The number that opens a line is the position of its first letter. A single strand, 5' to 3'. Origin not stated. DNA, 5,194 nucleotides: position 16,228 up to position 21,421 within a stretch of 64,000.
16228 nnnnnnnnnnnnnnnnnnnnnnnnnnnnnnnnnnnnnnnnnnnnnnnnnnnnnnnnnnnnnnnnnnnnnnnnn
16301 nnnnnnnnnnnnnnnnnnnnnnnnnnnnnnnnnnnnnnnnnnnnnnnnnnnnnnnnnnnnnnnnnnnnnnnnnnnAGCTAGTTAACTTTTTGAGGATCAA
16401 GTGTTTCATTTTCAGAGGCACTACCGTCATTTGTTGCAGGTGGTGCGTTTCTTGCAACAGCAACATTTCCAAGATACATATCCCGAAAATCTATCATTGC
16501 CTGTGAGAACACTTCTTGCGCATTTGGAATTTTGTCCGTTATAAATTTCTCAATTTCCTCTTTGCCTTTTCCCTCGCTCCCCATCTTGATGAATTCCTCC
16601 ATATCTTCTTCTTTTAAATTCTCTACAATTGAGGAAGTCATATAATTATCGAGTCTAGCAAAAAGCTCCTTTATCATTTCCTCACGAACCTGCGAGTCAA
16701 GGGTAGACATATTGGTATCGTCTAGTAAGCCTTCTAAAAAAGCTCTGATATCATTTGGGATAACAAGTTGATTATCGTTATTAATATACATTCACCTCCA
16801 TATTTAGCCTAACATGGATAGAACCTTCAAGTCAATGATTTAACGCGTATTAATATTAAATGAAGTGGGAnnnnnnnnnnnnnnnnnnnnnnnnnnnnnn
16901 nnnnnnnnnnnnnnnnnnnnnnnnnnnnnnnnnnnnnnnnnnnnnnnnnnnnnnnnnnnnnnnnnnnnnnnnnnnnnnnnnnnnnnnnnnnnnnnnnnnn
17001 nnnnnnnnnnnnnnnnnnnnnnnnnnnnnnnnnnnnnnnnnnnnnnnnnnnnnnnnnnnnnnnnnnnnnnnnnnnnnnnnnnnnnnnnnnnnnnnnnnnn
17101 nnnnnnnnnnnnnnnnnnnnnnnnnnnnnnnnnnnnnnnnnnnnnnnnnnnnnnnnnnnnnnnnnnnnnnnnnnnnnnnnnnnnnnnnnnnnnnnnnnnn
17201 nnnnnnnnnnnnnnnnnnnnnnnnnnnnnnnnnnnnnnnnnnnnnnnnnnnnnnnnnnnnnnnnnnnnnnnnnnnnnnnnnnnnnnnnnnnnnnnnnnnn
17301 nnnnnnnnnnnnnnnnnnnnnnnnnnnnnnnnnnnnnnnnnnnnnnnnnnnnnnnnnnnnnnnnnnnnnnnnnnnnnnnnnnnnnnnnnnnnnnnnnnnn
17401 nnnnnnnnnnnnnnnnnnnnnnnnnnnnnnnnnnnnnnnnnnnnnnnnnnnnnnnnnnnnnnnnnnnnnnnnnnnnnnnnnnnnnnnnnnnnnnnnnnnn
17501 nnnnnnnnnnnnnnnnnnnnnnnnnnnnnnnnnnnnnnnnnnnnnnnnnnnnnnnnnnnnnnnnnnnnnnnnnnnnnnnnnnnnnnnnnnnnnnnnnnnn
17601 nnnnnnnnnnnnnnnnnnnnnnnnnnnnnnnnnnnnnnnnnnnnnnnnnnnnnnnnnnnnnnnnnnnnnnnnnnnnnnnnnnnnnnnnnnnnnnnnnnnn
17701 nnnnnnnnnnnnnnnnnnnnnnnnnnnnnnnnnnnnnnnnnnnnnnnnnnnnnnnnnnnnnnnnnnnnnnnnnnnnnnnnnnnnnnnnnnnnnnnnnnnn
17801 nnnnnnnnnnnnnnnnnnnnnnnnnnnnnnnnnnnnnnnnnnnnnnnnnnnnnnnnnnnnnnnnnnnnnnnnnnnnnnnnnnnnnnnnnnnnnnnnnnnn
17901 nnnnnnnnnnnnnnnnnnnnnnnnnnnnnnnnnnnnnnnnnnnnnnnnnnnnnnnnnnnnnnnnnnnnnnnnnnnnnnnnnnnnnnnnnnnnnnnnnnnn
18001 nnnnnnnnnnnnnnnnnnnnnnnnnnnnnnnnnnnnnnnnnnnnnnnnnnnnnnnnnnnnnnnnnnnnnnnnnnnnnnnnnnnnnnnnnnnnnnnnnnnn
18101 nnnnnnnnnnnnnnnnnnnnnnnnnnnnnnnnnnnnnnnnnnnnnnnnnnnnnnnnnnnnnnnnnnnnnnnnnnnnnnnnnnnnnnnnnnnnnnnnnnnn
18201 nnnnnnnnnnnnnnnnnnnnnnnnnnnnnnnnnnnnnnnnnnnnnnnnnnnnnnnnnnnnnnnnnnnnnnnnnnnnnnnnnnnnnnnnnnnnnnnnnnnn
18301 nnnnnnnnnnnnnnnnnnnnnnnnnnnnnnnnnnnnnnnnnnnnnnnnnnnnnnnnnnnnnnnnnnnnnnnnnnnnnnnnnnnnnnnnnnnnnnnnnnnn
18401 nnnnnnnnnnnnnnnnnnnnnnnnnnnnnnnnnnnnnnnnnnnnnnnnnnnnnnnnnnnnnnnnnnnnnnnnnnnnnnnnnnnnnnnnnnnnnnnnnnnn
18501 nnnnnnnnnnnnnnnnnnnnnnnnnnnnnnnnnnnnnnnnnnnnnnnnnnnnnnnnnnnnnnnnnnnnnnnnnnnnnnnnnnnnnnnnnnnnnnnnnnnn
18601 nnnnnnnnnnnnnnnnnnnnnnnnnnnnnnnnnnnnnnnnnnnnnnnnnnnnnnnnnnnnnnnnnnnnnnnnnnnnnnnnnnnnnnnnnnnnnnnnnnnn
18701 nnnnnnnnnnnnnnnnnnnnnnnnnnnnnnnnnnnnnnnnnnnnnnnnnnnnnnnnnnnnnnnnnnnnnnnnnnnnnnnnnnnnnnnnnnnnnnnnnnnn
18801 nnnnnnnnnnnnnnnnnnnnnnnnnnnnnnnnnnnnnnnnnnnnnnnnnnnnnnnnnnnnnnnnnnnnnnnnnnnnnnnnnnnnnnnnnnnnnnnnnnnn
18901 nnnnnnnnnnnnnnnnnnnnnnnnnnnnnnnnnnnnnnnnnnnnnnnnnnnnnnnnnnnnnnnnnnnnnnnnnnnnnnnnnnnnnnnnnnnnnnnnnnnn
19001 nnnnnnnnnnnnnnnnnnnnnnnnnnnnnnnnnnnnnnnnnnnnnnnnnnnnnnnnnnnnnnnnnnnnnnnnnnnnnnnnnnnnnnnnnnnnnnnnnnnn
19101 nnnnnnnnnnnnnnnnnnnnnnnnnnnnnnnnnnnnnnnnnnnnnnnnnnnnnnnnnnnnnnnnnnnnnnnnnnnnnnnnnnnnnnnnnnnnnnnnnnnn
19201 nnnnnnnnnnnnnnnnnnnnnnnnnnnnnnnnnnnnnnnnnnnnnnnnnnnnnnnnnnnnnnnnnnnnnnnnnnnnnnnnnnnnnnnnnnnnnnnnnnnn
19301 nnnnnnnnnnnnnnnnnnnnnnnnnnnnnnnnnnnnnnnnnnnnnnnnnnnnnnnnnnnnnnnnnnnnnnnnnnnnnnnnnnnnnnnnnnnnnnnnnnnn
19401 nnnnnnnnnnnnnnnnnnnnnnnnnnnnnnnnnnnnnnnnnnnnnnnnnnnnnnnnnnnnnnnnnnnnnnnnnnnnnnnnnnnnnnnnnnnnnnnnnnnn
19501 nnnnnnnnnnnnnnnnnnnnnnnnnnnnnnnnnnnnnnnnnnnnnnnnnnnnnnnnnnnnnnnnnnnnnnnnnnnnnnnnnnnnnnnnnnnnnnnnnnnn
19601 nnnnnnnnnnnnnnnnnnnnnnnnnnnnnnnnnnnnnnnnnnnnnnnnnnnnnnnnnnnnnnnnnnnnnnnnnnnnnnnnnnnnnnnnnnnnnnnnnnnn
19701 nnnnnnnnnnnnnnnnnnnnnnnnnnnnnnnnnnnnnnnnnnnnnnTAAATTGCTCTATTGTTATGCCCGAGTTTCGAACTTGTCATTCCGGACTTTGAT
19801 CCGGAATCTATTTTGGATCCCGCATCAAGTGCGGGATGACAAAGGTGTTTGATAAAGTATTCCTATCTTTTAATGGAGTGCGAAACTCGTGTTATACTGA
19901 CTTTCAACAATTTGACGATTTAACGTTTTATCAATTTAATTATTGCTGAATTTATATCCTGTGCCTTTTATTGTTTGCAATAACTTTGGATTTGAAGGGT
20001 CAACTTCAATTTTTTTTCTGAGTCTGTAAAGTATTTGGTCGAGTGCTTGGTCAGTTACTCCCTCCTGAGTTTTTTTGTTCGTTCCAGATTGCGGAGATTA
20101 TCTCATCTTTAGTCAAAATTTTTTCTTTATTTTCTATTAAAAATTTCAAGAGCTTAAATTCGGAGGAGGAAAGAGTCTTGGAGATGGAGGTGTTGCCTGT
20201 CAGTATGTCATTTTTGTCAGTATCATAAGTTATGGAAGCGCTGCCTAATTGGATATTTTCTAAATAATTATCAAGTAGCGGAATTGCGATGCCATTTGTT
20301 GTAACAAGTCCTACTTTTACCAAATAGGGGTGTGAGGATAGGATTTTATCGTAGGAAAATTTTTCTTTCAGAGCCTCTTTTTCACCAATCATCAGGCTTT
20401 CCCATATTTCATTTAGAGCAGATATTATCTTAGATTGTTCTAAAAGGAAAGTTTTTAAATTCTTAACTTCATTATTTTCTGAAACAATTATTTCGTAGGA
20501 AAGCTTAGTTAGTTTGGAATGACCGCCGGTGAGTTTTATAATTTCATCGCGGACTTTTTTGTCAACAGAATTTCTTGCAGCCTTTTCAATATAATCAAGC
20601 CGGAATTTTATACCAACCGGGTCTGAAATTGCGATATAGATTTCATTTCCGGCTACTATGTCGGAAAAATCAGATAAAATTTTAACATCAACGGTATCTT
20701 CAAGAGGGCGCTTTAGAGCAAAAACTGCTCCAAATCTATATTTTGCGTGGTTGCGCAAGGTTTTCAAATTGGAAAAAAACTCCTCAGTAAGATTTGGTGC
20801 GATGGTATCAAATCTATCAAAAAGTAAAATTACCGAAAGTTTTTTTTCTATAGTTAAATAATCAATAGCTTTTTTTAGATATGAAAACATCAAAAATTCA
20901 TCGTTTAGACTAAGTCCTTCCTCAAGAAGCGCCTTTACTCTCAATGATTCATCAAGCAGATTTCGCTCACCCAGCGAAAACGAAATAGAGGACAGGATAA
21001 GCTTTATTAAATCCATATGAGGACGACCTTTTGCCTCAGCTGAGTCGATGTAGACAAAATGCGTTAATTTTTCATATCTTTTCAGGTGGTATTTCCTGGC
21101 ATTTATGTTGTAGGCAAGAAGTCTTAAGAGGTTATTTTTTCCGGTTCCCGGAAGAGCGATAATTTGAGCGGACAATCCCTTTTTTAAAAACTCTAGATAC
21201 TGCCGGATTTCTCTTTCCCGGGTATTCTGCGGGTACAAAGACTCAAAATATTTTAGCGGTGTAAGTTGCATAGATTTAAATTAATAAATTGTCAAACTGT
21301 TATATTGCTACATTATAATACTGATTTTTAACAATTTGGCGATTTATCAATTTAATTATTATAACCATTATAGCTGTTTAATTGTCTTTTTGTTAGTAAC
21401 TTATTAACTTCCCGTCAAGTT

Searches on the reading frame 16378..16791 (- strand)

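Call 6: search_protein_families(library=pfam, proteins=[window:16378-16791:-], max_evalue=0.01)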
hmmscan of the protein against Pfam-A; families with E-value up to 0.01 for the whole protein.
window:16378-16791:- (137 aa): 1 family
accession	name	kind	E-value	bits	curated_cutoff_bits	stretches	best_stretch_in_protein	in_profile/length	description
PF18908.5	DUF5663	-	3.1e-06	28.1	23.7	1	23-104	2-82/84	Protein of unknown function (DUF5663)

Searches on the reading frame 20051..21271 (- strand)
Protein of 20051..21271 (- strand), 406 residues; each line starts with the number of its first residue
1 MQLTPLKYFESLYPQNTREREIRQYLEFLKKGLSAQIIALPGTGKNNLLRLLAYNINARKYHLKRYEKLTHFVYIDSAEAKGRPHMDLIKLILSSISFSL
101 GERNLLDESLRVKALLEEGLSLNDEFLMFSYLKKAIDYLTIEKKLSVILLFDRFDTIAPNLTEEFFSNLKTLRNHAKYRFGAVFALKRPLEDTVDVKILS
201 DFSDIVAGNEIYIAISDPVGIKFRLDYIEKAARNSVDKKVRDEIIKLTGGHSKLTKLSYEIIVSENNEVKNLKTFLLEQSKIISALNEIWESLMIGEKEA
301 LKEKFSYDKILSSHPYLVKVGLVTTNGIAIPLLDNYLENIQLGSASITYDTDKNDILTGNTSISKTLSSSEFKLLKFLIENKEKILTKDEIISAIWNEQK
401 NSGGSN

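Call 26: search_protein_families(library=pfam, proteins=[window:20051-21271:-], max_evalue=0.001)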
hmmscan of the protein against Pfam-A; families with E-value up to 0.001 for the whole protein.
window:20051-21271:- (406 aa): 1 family
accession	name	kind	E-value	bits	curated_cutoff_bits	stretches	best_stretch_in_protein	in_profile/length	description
PF00486.34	Trans_reg_C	-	7.5e-08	32.8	26.2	1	366-400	5-39/77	Transcriptional regulatory protein, C terminal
